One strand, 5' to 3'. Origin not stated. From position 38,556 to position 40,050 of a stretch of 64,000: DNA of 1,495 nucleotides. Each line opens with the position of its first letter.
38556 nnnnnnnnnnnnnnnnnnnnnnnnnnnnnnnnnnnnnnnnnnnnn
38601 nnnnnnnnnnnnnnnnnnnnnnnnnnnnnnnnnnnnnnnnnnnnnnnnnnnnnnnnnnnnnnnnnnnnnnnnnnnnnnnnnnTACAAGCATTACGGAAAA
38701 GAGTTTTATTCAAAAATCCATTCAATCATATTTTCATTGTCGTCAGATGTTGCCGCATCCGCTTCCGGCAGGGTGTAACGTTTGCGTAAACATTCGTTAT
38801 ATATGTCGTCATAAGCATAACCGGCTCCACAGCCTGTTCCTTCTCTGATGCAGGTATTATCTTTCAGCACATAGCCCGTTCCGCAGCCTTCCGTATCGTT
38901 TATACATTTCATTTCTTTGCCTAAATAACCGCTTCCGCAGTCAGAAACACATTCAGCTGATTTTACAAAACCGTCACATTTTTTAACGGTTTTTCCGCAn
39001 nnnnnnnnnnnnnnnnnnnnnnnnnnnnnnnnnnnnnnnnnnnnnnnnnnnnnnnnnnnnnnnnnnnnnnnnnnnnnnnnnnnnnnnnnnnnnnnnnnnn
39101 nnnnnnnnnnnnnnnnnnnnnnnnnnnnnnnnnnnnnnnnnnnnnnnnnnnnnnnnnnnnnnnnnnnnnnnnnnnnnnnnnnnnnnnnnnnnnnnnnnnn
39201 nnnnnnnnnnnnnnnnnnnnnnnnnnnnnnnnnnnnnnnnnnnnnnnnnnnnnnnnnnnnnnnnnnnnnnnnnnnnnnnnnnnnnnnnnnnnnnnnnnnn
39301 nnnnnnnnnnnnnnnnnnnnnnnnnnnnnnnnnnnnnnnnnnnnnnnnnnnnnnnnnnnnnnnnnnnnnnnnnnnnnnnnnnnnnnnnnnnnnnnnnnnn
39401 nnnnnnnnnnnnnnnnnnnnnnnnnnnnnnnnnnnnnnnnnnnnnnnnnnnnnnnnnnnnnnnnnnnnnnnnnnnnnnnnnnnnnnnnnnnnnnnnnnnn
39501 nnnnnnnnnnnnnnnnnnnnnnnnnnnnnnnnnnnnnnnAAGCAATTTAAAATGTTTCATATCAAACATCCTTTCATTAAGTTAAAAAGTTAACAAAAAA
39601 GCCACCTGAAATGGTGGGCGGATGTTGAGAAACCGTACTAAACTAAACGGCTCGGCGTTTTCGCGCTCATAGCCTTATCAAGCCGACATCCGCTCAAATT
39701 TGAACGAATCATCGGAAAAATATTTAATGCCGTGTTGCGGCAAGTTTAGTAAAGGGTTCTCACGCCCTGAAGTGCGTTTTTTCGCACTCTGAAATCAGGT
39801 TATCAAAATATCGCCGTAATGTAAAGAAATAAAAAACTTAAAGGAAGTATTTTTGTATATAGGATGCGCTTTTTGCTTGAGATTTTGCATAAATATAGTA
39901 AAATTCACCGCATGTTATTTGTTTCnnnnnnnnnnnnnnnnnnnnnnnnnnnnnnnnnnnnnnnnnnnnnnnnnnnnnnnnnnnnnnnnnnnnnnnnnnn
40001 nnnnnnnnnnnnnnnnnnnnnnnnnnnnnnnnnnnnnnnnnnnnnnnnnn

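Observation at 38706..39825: Locus 4: synonymous divergence shows the tail is under peptide-level selection; distinct CxxGY stalk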

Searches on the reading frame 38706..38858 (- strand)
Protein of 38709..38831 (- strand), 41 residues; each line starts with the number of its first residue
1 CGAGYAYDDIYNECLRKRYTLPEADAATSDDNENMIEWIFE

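Call 30: search_protein_representatives(alignment_id=A2)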
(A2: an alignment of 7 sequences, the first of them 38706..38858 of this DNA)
Query: 7 sequences, 284 profile positions. Proteins with E-value up to 0.001 (for the whole library): 113661; up to 1e-10: 40114; up to 1e-30: 2743. The best 150 are listed.
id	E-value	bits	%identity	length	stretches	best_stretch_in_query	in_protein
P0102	3.4e-113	394.4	-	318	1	1-284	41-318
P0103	6.2e-111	387.0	-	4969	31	89-228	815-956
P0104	4.0e-107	374.5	-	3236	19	82-181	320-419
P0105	8.6e-102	357.0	-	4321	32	93-201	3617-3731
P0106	1.7e-99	349.5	-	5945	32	87-172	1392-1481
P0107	3.8e-98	345.1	-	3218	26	79-174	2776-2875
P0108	8.2e-98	343.9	-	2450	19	5-165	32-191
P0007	1.3e-97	343.3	-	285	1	24-282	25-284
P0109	5.9e-94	331.3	-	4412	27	68-202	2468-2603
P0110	6.6e-94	331.1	-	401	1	6-284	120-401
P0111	1.4e-92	326.8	-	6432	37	90-177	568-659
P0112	2.7e-91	322.6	-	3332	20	78-177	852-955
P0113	5.9e-90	318.2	-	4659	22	94-212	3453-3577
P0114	5.6e-89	315.0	-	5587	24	70-196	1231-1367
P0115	2.0e-88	313.2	-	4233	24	86-173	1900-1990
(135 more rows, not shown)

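Call 35: search_solved_structures(query=window:38709-38831:-, max_evalue=10, show_alignments=3)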
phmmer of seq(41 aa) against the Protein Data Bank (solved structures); distinct sequences matched with E-value up to 10: 0.

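Call 56: search_protein_families(library=ncbifam, proteins=[window:38709-38831:-], max_evalue=10)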
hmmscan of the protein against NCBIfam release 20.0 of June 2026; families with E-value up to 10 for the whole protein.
seq(41 aa): 0 families

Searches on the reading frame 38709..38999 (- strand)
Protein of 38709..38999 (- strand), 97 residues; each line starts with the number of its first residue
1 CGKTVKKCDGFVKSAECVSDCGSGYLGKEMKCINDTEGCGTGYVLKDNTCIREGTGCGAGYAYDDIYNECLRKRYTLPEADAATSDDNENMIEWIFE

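Call 46: search_protein_families(library=pfam, proteins=[window:38709-38999:-], max_evalue=10)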
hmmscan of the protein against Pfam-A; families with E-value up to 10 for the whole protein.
seq(97 aa): 3 families
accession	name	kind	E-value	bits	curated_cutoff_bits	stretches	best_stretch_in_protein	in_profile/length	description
PF15349.11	DCA16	-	0.26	11.3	27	1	15-47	171-203/216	DDB1- and CUL4-associated factor 16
PF19030.6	TSP1_ADAMTS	-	0.44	11.3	23.8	1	16-38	8-30/55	Thrombospondin type 1 domain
PF01826.23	TIL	-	0.57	10.8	24.5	0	14-53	11-52/55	Trypsin Inhibitor like cysteine rich domain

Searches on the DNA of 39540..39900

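Call 11: search_rna_families(source=window, start=39540, end=39900, threshold=evalue, max_evalue=10)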
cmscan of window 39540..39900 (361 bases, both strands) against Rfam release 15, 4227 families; matches with E-value up to 10: 5.
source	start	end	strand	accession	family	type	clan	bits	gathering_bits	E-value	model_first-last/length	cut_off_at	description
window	39608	39695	-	RF02221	sRNA-Xcc1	Gene; sRNA;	-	30.5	53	0.0015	1-87/87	no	sRNA-Xcc1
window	39610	39700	-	RF01695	C4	Gene; antisense;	CL00128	21.4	45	0.088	1-87/87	no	C4 antisense RNA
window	39821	39886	-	RF02074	STnc240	Gene; sRNA;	-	20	55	1.5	1-77/77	no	Enterobacterial sRNA STnc240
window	39545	39593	+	RF02106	DLEU2_2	Gene; lncRNA;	-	18.7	45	5.1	41-90/90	no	Deleted in lymphocytic leukemia 2 conserved region 2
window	39875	39893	-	RF02181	ST7-AS2_1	Gene; lncRNA;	-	14.8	80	1.2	54-72/72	no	ST7 antisense RNA 2 conserved region 1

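Call 28: search_rna_families(source=window, start=39570, end=39830, threshold=evalue, max_evalue=1, show_alignments=2)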
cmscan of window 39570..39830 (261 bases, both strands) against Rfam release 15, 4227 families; matches with E-value up to 1: 2.
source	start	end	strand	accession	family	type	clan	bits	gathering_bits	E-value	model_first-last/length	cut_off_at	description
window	39608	39695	-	RF02221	sRNA-Xcc1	Gene; sRNA;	-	30.5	53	0.0011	1-87/87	no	sRNA-Xcc1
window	39610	39700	-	RF01695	C4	Gene; antisense;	CL00128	21.4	45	0.064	1-87/87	no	C4 antisense RNA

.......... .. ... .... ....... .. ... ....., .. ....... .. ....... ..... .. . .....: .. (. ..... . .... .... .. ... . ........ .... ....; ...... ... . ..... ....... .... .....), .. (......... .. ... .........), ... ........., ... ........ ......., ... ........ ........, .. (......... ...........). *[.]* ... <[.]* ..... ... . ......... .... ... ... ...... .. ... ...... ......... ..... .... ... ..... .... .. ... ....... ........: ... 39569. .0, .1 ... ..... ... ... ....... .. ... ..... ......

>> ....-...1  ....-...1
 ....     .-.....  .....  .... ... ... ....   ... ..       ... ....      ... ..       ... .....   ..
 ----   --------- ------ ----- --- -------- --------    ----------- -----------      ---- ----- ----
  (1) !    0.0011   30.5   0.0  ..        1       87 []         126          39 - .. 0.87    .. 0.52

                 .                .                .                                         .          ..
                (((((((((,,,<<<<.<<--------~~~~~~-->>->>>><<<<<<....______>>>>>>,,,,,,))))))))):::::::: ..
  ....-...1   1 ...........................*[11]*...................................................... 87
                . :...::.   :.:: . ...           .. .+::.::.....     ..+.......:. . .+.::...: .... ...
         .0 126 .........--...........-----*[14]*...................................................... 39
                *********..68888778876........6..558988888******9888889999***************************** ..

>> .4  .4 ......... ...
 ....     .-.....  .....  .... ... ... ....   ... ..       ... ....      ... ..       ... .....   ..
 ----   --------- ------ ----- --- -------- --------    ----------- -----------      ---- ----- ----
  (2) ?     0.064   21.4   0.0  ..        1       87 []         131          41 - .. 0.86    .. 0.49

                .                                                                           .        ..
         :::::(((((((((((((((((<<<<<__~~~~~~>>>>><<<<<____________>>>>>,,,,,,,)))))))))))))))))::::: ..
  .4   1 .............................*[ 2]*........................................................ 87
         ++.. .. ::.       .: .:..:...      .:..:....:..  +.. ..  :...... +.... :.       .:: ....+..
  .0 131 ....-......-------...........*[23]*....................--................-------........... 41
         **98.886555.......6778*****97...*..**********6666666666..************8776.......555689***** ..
